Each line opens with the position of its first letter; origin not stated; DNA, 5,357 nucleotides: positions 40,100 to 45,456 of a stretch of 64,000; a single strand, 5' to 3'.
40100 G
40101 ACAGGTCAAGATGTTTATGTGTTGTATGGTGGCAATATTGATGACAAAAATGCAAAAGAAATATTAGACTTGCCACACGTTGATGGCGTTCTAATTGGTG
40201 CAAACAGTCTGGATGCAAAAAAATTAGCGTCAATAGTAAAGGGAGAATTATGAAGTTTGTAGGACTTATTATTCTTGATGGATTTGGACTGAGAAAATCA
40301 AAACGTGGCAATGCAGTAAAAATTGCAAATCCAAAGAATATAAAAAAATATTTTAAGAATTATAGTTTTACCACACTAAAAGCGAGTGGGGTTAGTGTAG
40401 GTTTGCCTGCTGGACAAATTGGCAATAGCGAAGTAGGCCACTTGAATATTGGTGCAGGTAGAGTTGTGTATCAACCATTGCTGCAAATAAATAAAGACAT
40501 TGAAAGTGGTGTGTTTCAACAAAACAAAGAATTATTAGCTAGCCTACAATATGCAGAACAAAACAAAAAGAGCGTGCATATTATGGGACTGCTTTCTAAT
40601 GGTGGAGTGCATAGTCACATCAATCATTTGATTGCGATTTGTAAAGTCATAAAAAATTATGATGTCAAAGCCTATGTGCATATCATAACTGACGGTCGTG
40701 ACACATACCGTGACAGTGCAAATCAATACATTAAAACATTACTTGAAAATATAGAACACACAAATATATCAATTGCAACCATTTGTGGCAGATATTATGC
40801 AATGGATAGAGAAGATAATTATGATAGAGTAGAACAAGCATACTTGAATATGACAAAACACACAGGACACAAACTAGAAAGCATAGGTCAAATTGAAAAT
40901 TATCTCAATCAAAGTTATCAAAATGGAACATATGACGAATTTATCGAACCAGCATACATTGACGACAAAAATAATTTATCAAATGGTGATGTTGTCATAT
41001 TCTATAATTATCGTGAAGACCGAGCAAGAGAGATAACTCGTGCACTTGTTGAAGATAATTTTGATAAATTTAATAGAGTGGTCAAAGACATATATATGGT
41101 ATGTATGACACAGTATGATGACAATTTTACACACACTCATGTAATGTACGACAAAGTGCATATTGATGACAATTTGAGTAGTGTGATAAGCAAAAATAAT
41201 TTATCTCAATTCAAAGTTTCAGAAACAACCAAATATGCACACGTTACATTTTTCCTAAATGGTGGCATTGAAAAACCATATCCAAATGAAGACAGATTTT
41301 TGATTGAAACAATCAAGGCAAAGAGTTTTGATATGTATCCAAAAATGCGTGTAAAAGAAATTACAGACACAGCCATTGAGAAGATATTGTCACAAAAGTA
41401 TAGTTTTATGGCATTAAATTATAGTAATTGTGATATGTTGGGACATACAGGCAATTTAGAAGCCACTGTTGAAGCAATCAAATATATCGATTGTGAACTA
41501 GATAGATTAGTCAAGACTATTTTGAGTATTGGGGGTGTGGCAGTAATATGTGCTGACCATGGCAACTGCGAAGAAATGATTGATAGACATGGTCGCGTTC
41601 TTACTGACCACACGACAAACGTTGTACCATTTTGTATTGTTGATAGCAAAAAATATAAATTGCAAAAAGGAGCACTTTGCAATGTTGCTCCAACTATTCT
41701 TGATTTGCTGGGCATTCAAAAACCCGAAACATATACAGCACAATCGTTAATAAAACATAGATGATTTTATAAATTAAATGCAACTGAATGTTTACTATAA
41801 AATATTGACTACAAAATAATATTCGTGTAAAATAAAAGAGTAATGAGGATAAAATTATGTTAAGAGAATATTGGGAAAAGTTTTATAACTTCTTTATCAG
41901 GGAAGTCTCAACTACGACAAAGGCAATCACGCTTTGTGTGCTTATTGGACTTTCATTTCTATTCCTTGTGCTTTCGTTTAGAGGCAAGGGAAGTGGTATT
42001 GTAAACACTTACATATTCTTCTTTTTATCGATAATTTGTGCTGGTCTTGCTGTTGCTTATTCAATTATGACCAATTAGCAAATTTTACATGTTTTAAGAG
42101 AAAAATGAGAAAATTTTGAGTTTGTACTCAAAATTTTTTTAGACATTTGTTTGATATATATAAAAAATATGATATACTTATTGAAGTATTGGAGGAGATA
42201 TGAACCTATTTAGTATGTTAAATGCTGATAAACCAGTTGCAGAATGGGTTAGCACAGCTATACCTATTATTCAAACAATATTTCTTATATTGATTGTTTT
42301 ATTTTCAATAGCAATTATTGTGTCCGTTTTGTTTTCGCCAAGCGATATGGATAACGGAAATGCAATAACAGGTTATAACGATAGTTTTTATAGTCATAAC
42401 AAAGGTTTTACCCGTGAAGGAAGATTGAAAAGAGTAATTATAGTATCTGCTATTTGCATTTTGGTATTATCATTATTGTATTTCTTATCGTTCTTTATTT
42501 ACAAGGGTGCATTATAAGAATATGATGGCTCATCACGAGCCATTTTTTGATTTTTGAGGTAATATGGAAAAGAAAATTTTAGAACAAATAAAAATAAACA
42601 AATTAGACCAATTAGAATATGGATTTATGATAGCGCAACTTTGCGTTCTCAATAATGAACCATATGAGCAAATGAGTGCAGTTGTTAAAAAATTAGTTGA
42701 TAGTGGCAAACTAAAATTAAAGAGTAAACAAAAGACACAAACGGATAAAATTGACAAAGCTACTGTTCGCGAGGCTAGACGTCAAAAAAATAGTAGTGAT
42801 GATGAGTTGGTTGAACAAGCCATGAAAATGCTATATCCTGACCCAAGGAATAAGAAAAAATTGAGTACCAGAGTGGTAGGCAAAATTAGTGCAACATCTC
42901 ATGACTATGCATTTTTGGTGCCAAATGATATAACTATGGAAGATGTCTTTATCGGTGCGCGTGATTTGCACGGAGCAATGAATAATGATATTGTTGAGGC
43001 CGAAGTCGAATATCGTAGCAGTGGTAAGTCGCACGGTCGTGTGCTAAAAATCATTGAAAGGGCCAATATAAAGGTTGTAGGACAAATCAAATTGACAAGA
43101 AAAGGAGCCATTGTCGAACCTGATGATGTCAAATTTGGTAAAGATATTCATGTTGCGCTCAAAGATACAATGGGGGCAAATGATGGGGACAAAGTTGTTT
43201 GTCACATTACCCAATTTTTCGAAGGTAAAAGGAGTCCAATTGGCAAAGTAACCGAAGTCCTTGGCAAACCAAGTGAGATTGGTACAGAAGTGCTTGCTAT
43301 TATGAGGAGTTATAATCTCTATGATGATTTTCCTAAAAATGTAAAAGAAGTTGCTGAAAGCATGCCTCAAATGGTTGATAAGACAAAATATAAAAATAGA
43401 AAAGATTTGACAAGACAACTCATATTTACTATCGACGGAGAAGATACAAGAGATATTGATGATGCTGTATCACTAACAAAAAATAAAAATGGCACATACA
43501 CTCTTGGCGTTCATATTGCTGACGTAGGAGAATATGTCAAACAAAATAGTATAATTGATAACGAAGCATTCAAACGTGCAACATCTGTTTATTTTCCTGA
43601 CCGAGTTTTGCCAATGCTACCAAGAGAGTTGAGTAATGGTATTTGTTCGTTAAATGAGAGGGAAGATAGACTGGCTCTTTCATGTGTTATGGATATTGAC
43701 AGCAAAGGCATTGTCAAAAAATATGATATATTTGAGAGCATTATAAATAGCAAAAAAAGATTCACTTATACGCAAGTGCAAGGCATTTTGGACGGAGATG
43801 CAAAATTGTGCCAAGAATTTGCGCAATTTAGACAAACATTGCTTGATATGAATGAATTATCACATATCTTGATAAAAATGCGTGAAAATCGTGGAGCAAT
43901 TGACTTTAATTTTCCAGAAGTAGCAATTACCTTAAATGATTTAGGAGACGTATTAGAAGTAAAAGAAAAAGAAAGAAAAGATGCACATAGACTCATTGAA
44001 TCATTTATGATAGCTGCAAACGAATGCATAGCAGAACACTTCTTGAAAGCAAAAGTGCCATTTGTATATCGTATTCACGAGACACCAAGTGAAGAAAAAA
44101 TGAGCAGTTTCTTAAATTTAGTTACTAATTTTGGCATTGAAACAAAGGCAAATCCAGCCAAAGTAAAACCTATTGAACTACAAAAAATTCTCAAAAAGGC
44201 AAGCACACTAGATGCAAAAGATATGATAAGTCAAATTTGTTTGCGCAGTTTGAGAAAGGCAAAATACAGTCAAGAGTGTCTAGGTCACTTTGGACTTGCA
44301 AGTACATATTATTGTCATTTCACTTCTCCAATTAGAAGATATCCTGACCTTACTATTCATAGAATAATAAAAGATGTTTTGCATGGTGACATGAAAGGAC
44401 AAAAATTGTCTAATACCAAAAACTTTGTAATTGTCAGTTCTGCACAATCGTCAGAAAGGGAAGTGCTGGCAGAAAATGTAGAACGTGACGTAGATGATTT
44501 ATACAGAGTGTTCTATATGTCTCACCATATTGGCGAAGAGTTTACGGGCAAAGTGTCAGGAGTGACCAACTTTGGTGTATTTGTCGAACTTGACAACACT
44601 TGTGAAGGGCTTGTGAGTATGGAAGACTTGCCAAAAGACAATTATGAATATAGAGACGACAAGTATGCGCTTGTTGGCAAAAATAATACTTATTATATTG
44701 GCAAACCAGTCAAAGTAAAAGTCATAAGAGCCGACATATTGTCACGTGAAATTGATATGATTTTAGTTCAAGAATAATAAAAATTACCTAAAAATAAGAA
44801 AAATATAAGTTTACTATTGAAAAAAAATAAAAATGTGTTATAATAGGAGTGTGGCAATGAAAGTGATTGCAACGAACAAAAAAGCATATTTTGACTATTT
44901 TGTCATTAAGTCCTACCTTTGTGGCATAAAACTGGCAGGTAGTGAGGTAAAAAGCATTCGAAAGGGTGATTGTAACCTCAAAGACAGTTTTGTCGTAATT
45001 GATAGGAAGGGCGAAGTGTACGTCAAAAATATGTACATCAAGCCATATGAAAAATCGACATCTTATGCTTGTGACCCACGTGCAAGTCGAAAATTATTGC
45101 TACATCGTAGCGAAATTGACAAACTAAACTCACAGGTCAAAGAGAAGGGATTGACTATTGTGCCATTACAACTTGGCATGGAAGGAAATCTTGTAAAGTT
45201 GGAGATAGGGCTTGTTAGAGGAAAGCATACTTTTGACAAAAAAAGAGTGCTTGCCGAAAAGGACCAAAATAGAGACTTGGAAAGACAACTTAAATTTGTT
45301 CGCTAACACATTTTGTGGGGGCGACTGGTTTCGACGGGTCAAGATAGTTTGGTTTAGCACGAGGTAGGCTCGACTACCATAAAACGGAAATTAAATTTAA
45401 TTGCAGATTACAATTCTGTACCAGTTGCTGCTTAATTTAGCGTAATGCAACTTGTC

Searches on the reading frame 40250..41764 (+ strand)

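Call 59: search_protein_families(library=pfam, proteins=[window:40250-41764:+], max_evalue=0.00001)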
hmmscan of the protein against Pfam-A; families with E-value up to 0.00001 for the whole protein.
window:40250-41764:+ (504 aa): 2 families
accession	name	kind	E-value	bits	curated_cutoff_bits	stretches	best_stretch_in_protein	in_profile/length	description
PF06415.18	iPGM_N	-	3.2e-73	246.2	27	1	80-291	1-217/217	BPG-independent PGAM N-terminus (iPGM_N)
PF01676.23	Metalloenzyme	-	7.2e-70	235.8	24.3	1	4-490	3-251/252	Metalloenzyme superfamily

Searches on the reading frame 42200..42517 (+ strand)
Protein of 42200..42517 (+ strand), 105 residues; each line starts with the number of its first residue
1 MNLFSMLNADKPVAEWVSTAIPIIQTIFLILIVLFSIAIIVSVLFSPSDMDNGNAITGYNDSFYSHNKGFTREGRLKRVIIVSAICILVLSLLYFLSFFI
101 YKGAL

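Call 102: search_protein_families(library=pfam, proteins=[window:42200-42517:+], max_evalue=0.00001)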
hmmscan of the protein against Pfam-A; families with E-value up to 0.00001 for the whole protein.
window:42200-42517:+ (105 aa): 1 family
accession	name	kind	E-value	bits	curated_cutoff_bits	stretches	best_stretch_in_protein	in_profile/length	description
PF03840.19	SecG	-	9.6e-09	35.7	29.2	1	27-94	1-67/70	Preprotein translocase SecG subunit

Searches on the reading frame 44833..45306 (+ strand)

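Call 102: search_protein_families(library=pfam, proteins=[window:44833-45306:+], max_evalue=0.00001)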
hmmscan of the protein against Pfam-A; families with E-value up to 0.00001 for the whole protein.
window:44833-45306:+ (157 aa): 1 family
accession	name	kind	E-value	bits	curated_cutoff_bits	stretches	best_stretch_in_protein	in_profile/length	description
PF01668.23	SmpB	-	1.4e-52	177.8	27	1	12-154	1-142/143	SmpB protein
